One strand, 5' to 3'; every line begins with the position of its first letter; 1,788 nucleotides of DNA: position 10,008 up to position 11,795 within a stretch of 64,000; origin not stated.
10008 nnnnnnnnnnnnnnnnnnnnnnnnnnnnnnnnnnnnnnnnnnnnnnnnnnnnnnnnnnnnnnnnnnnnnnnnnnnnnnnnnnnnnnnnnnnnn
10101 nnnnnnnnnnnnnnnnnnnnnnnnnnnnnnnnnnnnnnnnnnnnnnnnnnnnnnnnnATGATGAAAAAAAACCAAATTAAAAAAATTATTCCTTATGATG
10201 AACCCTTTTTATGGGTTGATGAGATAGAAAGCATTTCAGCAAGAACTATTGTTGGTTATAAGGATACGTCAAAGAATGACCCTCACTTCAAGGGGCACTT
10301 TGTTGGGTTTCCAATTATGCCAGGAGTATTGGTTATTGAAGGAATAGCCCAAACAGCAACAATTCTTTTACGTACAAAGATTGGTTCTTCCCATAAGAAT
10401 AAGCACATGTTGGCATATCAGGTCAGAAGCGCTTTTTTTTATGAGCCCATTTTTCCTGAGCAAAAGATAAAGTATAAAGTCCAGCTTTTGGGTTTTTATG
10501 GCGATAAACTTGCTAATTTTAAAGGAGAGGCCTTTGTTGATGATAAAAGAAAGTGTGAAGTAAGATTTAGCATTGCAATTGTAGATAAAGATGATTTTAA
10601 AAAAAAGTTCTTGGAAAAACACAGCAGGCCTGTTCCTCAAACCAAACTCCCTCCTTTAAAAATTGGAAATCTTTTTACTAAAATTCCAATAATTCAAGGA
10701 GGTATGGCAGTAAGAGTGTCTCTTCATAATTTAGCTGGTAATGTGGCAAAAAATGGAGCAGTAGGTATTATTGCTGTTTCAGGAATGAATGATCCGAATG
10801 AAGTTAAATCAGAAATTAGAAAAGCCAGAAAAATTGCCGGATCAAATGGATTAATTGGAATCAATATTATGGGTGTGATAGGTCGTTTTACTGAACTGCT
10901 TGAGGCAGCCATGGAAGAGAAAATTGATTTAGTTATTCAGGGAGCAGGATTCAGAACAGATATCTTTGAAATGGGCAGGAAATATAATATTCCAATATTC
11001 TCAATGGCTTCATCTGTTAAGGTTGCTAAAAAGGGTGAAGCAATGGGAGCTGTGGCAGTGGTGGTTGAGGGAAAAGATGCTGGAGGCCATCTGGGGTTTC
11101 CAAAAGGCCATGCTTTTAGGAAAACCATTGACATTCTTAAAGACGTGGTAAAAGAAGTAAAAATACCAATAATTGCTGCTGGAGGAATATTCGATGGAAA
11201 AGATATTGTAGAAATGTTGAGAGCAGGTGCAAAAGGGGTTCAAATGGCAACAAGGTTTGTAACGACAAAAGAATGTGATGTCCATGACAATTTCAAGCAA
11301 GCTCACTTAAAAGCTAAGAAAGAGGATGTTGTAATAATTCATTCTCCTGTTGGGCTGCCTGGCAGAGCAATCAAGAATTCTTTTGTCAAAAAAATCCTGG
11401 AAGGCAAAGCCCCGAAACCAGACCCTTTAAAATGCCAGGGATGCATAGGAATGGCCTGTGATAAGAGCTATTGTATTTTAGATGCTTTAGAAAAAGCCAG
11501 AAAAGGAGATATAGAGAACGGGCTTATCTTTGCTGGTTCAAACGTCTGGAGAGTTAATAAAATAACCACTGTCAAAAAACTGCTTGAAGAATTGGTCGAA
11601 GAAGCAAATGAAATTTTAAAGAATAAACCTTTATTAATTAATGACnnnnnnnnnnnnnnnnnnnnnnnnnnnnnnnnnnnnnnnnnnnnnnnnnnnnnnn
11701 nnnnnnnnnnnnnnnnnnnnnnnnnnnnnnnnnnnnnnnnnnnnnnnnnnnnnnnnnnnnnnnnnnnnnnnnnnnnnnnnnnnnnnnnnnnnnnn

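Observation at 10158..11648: FabZ dehydratase fused in one ORF to a FabK/NMO-type enoyl reductase, followed directly by a stand-alone FabK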

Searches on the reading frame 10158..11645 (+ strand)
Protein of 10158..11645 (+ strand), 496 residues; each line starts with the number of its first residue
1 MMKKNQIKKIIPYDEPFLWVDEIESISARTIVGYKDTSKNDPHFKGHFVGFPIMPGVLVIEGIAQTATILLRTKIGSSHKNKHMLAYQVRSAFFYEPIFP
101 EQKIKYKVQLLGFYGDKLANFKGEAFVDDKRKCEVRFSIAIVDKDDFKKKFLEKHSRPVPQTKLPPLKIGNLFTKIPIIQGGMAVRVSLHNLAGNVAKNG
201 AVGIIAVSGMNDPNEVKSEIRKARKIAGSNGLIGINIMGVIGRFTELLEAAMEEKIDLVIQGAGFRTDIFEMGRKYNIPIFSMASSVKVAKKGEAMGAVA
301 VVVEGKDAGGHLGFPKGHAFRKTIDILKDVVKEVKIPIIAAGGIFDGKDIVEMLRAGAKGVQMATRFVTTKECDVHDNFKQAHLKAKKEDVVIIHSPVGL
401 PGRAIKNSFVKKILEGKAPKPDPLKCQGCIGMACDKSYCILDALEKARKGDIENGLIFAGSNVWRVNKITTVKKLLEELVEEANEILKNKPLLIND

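Call 3: search_protein_families(library=pfam, proteins=[window:10158-11645:+], max_evalue=0.01)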
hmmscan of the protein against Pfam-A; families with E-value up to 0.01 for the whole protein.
window:10158-11645:+ (496 aa): 10 families
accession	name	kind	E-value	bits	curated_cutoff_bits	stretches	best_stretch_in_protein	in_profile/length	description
PF03060.21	NMO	-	3.7e-56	191.4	28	2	244-482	102-331/331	Nitronate monooxygenase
PF07977.19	FabA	-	1.5e-19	70.4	23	1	14-134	4-136/138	FabA-like domain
PF01180.27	DHO_dh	-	3.8e-08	33.3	27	1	323-369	226-274/291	Dihydroorotate dehydrogenase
PF00478.31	IMPDH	-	1.2e-06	28.2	25.6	1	322-376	194-248/345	IMP dehydrogenase / GMP reductase domain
PF01070.24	FMN_dh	-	1.8e-05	24.4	24.9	1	321-368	257-306/350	FMN-dependent dehydrogenase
PF00977.27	His_biosynth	-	9e-05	22.4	23.6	1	324-367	179-222/228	Histidine biosynthesis protein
PF02581.23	TMP-TENI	-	0.00016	21.6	27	0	323-363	137-176/180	Thiamine monophosphate synthase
PF05690.20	ThiG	-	0.002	17.9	23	1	287-371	134-211/247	Thiazole biosynthesis protein ThiG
PF04309.18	G3P_antiterm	-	0.0022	17.9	27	1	325-363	129-167/173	Glycerol-3-phosphate responsive antiterminator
PF01207.24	Dus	-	0.0029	17.2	20.4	1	286-363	140-212/311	Dihydrouridine synthase (Dus)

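Call 4: search_protein_families(library=ncbifam, proteins=[window:10158-11645:+], max_evalue=0.01)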
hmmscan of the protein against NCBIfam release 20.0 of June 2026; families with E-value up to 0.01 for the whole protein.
window:10158-11645:+ (496 aa): 35 families (the best 25 are shown)
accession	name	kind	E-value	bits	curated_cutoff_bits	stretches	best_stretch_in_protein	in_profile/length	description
TIGR03151.1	enACPred_II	equivalog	3.8e-57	193.9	453.1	1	175-488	11-305/307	enoyl-[acyl-carrier-protein] reductase FabK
NF009667.0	PRK13188.1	equivalog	2.5e-29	102.3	465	1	2-145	321-463/464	bifunctional UDP-3-O-[3-hydroxymyristoyl] N-acetylglucosamine deacetylase/3-hydroxyacyl-ACP dehydratase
NF000582.1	PRK00006.1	equivalog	2.5e-28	98.7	113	1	5-140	3-136/137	3-hydroxyacyl-ACP dehydratase FabZ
TIGR01750.1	fabZ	equivalog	4.4e-28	97.9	155.15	1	4-140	3-140/141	3-hydroxyacyl-ACP dehydratase FabZ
NF005574.0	PRK07259.1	equivalog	1.7e-08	33.8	269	1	324-373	226-275/304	dihydroorotate dehydrogenase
NF041011.1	dihydoor_dh_Arch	equivalog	2.6e-08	33.3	330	1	323-371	210-258/289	dihydroorotate dehydrogenase PyrD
TIGR01037.2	pyrD_sub1_fam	subfamily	2.2e-07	30.3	270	1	324-371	223-270/300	dihydroorotate dehydrogenase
NF003646.0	PRK05286.1-4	equivalog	5e-07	28.8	457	1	299-368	254-322/341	quinone-dependent dihydroorotate dehydrogenase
NF003652.0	PRK05286.2-5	equivalog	1.3e-06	27.8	267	1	308-368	267-326/353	quinone-dependent dihydroorotate dehydrogenase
NF010112.0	PRK13585.1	equivalog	3.7e-06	26.7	243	1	285-365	149-222/241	1-(5-phosphoribosyl)-5-[(5-phosphoribosylamino)methylideneamino]imidazole-4-carboxamide isomerase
NF058663.1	cispen_cyc_AmcE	equivalog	1.6e-05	25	140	1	5-141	7-142/153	cispentacin biosynthesis cyclizing decarboxylase AmcE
NF003645.0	PRK05286.1-2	equivalog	2.2e-05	23.5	366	1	306-368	260-321/359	quinone-dependent dihydroorotate dehydrogenase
NF005819.0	PRK07695.1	equivalog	2.4e-05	24.1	251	1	323-377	137-191/205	thiazole tautomerase TenI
TIGR03572.1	WbuZ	equivalog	2.9e-05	23.5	299.7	1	286-367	155-230/232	glycosyl amidation-associated protein WbuZ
TIGR01302.1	IMP_dehydrog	equivalog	4.5e-05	22.5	481.5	0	328-379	320-371/450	IMP dehydrogenase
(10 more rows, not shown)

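Call 8: find_homologous_proteins(query=window:10158-11645:+, max_evalue=0.00001)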
Query window:10158-11645:+ (496 aa): 7784 proteins with E <= 0.00001 among 8000 candidates; the best 120 are listed.
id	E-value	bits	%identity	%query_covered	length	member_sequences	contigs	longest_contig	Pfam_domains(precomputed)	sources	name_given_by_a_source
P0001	0.0e+0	1101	100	100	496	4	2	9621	PF01070.25,PF22818.3,PF00478.32,PF07977.20,PF03060.22,PF01180.28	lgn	-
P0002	8.9e-289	976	87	99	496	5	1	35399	PF22818.3,PF00478.32,PF07977.20,PF03060.22,PF01180.28,PF00977.28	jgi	-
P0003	3.0e-285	964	87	99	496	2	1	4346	PF22818.3,PF00478.32,PF07977.20,PF03060.22,PF01180.28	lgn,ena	-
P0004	2.1e-276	935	82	100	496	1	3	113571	PF22818.3,PF00478.32,PF07977.20,PF03060.22,PF01180.28,PF00977.28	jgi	-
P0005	1.1e-271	920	82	100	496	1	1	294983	PF22818.3,PF00478.32,PF07977.20,PF03060.22,PF01180.28,PF00977.28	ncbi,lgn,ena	-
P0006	2.0e-270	915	82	100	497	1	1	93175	PF22818.3,PF00478.32,PF07977.20,PF03060.22,PF01180.28,PF00977.28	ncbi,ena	-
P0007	4.6e-269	911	81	100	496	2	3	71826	PF22818.3,PF00478.32,PF07977.20,PF03060.22,PF01180.28,PF00977.28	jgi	-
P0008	6.2e-268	907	81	100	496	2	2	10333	PF22818.3,PF00478.32,PF07977.20,PF03060.22,PF01180.28,PF00977.28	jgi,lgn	-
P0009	6.4e-267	904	80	100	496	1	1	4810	PF01070.25,PF22818.3,PF00478.32,PF07977.20,PF03060.22,PF01180.28,PF00977.28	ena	-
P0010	1.1e-266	903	80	99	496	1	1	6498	PF22818.3,PF07977.20,PF03060.22,PF01180.28,PF00977.28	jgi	jgi:nitronate monooxygenase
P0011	4.2e-263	891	79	100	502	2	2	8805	PF22818.3,PF00478.32,PF07977.20,PF03060.22,PF01180.28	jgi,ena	-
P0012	9.0e-263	890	79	100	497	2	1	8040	PF22818.3,PF00478.32,PF07977.20,PF03060.22,PF01180.28,PF00977.28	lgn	-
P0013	1.6e-262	889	80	100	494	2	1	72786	PF22818.3,PF00478.32,PF07977.20,PF03060.22,PF01180.28,PF00977.28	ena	-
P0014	3.2e-262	888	79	100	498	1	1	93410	PF01070.25,PF22818.3,PF00478.32,PF07977.20,PF03060.22,PF01180.28,PF00977.28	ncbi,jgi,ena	-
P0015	6.1e-262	887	78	100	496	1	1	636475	PF22818.3,PF00478.32,PF07977.20,PF03060.22,PF01180.28,PF00977.28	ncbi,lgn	-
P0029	9.5e-258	874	79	99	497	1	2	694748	PF01070.25,PF22818.3,PF00478.32,PF07977.20,PF03060.22,PF01180.28,PF00977.28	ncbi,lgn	ncbi:MAG: nitronate monooxygenase [Candidatus Nealsonbacteria bacterium]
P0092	5.1e-235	799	71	99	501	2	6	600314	PF01070.25,PF22818.3,PF00478.32,PF07977.20,PF03060.22,PF01180.28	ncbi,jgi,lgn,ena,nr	ncbi:MAG: nitronate monooxygenase [Candidatus Paceibacterota bacterium]|jgi:NAD(P)H-dependent flavin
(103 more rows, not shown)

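Call 9: search_solved_structures(query=window:10158-11645:+, max_evalue=0.001, show_alignments=3)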
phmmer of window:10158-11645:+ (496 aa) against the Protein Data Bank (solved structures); distinct sequences matched with E-value up to 0.001: 44.
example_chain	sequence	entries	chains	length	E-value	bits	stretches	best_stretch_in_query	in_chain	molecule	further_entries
7e1q_A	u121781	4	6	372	1.3e-55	192.1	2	220-481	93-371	2-nitropropane dioxygenase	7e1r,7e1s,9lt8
9k7h_A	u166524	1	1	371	1.4e-55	192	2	220-481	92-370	2-nitropropane dioxygenase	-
9jsy_A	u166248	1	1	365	2.8e-55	191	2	221-481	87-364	2-nitropropane dioxygenase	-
9lt5_A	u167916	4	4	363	3.1e-55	190.9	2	220-481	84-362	2-nitropropane dioxygenase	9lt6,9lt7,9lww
7l00_A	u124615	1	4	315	6.5e-42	147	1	173-487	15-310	Enoyl-Acyl Carrier Protein Reductase FabK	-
9pl0_A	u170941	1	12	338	3.9e-41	144.4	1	172-483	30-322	Enoyl-[acyl-carrier-protein] reductase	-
3bo9_A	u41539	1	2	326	8.5e-36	126.8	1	174-487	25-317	Putative nitroalkan dioxygenase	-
5gvh_A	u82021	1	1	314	1.5e-35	126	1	175-487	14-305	Enoyl-[acyl-carrier-protein] reductase [FMN]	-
5gvj_A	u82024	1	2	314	2.8e-35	125.1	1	175-487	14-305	Enoyl-[acyl-carrier-protein] reductase [FMN]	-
2z6i_A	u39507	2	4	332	4.5e-35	124.4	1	175-482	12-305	Trans-2-enoyl-ACP reductase II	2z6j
4iql_A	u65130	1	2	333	3e-28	101.9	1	175-485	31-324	Enoyl-(Acyl-carrier-protein) reductase II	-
3d6x_A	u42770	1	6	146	2.3e-21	79.2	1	5-144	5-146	(3R)-hydroxymyristoyl-[acyl-carrier-protein] dehydratase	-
2gjl_A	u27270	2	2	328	1.6e-19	73.1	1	175-488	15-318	hypothetical protein PA1024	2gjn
6e2a_A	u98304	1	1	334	1.7e-19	73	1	175-488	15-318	Nitronate monooxygenase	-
7qv0_A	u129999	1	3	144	5.5e-18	68.1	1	6-145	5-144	Beta-hydroxyacyl-(Acyl-carrier-protein) dehydratase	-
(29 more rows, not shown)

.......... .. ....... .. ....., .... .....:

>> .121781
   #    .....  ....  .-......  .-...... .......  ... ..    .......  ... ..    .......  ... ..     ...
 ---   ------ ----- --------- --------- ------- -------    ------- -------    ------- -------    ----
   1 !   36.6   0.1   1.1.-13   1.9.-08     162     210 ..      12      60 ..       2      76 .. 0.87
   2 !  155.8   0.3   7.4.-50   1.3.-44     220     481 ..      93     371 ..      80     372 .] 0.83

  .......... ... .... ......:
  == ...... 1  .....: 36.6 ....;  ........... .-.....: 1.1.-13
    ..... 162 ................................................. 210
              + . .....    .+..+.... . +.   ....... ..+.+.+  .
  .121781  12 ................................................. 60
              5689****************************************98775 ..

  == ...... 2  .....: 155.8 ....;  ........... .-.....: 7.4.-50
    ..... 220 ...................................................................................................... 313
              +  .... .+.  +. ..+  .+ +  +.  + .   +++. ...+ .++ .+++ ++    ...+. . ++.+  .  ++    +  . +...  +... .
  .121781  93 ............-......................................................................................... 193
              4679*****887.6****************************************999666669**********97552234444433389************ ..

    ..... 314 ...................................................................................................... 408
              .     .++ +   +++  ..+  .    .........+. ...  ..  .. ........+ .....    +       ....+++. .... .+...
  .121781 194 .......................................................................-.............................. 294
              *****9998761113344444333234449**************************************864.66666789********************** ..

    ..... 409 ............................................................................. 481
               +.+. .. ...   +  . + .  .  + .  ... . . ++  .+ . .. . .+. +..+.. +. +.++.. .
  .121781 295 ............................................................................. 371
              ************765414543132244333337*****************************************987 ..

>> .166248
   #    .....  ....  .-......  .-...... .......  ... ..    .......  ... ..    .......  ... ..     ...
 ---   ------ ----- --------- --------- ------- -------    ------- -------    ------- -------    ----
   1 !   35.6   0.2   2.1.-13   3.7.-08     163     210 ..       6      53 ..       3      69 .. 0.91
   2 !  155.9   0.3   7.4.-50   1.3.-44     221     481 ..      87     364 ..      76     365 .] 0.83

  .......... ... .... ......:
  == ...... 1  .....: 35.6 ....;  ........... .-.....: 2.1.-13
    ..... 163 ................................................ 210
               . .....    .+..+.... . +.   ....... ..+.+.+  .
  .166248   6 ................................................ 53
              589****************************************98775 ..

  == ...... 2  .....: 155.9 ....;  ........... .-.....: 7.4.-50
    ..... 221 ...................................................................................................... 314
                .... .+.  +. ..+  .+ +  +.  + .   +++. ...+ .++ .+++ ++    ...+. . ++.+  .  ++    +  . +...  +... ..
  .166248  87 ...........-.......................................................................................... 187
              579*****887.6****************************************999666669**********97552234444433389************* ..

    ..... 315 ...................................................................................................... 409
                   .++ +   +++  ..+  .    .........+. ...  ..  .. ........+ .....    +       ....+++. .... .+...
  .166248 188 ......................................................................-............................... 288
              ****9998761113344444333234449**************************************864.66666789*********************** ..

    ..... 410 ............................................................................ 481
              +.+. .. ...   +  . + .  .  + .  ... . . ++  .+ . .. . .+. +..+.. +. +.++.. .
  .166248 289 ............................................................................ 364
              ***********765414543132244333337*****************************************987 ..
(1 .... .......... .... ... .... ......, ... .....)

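Call 16: find_encoding_contigs(protein=P0029, flank=10000, max_places=2)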
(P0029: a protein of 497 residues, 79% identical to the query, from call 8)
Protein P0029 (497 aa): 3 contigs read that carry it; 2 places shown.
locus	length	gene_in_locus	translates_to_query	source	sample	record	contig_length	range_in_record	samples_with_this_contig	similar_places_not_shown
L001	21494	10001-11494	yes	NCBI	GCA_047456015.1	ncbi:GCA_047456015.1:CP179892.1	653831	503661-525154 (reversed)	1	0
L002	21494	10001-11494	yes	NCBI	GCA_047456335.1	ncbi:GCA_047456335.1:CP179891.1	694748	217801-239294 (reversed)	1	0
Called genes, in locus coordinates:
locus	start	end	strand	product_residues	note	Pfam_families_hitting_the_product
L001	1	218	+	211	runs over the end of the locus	PF00702:Hydrolase, PF13419:HAD_2, PF13242:Hydrolase_like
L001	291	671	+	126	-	PF08378:NERD (weak), PF02021:UPF0102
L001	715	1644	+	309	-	PF02645:DegV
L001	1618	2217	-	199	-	PF01066:CDP-OH_P_transf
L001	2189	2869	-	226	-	PF02811:PHP, PF13263:PHP_C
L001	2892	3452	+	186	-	PF01864:CarS-like, PF01148:CTP_transf_1 (weak)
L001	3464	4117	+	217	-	PF05552:MS_channel_1st_1 (weak)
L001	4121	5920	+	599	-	PF02734:Dak2, PF21645:FakA-like_M, PF02645:DegV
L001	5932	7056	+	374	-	PF00108:Thiolase_N (weak), PF02803:Thiolase_C, PF22691:Thiolase_C_1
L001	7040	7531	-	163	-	PF04019:DUF359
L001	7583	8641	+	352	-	PF04015:DUF362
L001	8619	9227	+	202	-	PF02632:BioY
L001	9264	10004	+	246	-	PF00106:adh_short, PF08659:KR, PF13561:adh_short_C2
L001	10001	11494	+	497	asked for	PF07977:FabA, PF22818:ApeI-like, PF00478:IMPDH (faint), PF03060:NMO, PF00977:His_biosynth (weak), PF01070:FMN_dh (faint), PF01180:DHO_dh (weak)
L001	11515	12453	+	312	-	PF00478:IMPDH (weak), PF03060:NMO, PF01645:Glu_synthase (weak)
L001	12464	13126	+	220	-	PF01553:Acyltransferase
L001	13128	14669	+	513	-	PF00289:Biotin_carb_N, PF14397:ATPgrasp_ST (faint), PF02655:ATP-grasp_3 (faint), PF02786:CPSase_L_D2, PF07478:Dala_Dala_lig_C (weak), PF02785:Biotin_carb_C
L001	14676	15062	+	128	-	PF00364:Biotin_lipoyl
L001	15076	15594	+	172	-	PF03099:BPL_LplA_LipB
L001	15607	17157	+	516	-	PF01039:Carboxyl_trans, PF03255:ACCA, PF06833:MdcE (weak)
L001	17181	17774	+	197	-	PF02660:G3P_acyltransf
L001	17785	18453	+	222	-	PF02660:G3P_acyltransf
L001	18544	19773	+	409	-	PF08529:NusA_N, PF00575:S1 (weak), PF13184:KH_NusA_1st, PF26594:KH_NusA_2nd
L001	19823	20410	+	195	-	PF00574:CLP_protease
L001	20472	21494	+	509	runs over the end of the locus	PF12072:RNase_Y_N, PF26594:KH_NusA_2nd (weak), PF00013:KH_1, PF22891:KH_PNO1_2nd (weak), PF01966:HD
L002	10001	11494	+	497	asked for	PF07977:FabA, PF22818:ApeI-like, PF00478:IMPDH (faint), PF03060:NMO, PF00977:His_biosynth (weak), PF01070:FMN_dh (faint), PF01180:DHO_dh (weak)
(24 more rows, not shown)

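Call 17: find_encoding_contigs(protein=P0092, flank=10000, max_places=2)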
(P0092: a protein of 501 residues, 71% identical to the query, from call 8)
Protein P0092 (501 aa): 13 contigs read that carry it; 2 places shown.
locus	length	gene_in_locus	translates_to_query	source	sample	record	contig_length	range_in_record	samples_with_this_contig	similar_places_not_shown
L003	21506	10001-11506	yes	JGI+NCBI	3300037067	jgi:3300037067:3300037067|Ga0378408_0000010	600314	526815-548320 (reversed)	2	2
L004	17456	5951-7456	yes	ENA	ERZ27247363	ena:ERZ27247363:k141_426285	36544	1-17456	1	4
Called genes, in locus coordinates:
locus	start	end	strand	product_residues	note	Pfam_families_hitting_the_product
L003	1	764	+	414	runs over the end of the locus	PF00919:UPF0004, PF04055:Radical_SAM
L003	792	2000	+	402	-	PF22694:CtpB_N-like (weak), PF00595:PDZ, PF13180:PDZ_2, PF17820:PDZ_6, PF03572:Peptidase_S41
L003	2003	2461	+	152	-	PF01281:Ribosomal_L9_N, PF03948:Ribosomal_L9_C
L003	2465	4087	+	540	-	PF06418:CTP_synth_N, PF00117:GATase, PF07722:Peptidase_C26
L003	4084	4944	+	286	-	PF07963:N_methyl (faint), PF13385:Laminin_G_3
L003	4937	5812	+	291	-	PF13385:Laminin_G_3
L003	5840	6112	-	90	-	PF01016:Ribosomal_L27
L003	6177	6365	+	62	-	-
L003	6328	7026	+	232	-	PF01255:Prenyltransf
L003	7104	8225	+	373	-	PF00108:Thiolase_N, PF02803:Thiolase_C, PF22691:Thiolase_C_1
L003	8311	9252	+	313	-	PF04015:DUF362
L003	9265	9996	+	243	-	PF00106:adh_short, PF08659:KR, PF13561:adh_short_C2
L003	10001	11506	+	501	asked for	PF07977:FabA, PF22818:ApeI-like, PF00478:IMPDH (weak), PF03060:NMO, PF01070:FMN_dh (weak), PF01180:DHO_dh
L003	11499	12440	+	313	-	PF00478:IMPDH (weak), PF03060:NMO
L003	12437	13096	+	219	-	PF01553:Acyltransferase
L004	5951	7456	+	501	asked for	PF07977:FabA, PF22818:ApeI-like, PF00478:IMPDH (weak), PF03060:NMO, PF01070:FMN_dh (weak), PF01180:DHO_dh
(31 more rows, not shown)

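Call 18: search_protein_representatives(protein=window:10158-11645:+)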
Query: 496 residues. Proteins with E-value up to 0.001 (for the whole library): 12842; up to 1e-10: 3139; up to 1e-30: 238. The best 150 are listed.
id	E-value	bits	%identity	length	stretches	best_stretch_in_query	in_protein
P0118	6.3e-228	773.6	69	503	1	3-494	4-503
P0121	1.9e-122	425.8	62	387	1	94-429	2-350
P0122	1.5e-91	323.9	72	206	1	294-494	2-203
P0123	2.0e-85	303.7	71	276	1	212-411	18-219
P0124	2.0e-75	270.7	45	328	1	163-488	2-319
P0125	1.3e-73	264.8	45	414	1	163-487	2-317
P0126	1.6e-70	254.6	45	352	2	216-481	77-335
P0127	1.6e-65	238.0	48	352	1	166-484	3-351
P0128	1.7e-63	231.3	52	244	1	163-408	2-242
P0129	3.3e-62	227.1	44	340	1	162-482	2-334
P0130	6.1e-62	226.3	43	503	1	150-480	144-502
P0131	4.6e-61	223.4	45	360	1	163-487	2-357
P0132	9.2e-61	222.4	48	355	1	164-482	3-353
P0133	4.0e-60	220.3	45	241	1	241-482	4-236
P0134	4.7e-60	220.0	41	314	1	175-481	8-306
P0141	2.1e-57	211.3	44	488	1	163-484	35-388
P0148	5.2e-55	203.4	35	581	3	205-480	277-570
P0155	8.7e-53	196.1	46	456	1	217-483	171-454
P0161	1.4e-50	188.8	42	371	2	220-484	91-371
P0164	8.1e-50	186.3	47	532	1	181-472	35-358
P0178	9.6e-47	176.1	44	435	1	219-482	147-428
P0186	3.5e-45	171.0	44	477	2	218-469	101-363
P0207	5.2e-42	160.5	50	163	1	1-154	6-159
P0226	3.5e-40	154.5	45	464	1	246-481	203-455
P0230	8.7e-40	153.2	34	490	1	131-480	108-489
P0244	1.7e-38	148.9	38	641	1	178-471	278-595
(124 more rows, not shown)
